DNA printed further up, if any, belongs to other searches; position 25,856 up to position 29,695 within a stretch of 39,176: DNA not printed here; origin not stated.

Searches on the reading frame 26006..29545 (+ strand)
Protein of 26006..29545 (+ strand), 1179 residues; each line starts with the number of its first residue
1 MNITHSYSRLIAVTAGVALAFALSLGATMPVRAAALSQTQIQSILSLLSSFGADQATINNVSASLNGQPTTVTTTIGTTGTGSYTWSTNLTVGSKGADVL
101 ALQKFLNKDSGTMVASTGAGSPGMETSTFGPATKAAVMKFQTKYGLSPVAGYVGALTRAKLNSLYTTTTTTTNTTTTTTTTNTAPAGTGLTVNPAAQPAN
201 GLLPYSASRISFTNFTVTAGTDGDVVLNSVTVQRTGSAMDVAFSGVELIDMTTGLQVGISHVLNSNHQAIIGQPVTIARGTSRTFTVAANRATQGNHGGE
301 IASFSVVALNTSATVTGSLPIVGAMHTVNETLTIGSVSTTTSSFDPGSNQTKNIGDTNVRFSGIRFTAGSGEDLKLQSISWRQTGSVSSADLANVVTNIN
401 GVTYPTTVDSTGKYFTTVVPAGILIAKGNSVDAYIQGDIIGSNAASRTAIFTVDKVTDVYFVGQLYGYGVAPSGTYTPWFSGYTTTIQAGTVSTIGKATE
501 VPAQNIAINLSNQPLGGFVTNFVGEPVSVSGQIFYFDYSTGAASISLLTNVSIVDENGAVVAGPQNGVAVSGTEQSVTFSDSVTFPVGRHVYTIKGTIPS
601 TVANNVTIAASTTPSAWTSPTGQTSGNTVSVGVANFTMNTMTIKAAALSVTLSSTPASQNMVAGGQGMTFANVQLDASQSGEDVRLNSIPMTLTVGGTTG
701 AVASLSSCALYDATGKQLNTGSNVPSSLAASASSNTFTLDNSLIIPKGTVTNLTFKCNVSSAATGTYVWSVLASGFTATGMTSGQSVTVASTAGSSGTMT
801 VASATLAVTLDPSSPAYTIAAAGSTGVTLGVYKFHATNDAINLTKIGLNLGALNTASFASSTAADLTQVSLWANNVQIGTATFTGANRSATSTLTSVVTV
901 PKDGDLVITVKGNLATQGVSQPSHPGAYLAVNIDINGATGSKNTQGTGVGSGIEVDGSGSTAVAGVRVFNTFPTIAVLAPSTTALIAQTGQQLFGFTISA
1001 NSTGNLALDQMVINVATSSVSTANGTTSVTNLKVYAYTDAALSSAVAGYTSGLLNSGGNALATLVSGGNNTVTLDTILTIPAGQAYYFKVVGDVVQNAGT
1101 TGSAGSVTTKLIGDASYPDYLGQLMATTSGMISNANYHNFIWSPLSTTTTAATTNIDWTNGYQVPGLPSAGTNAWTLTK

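Call 78: search_protein_families(library=pfam, proteins=[window:26006-29545:+], max_evalue=0.00001)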
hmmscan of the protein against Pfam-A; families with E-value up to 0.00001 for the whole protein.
window:26006-29545:+ (1179 aa): 1 family
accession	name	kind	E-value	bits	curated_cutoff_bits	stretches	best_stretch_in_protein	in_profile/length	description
PF01471.23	PG_binding_1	-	7e-09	36.2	23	1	96-161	2-57/57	Putative peptidoglycan binding domain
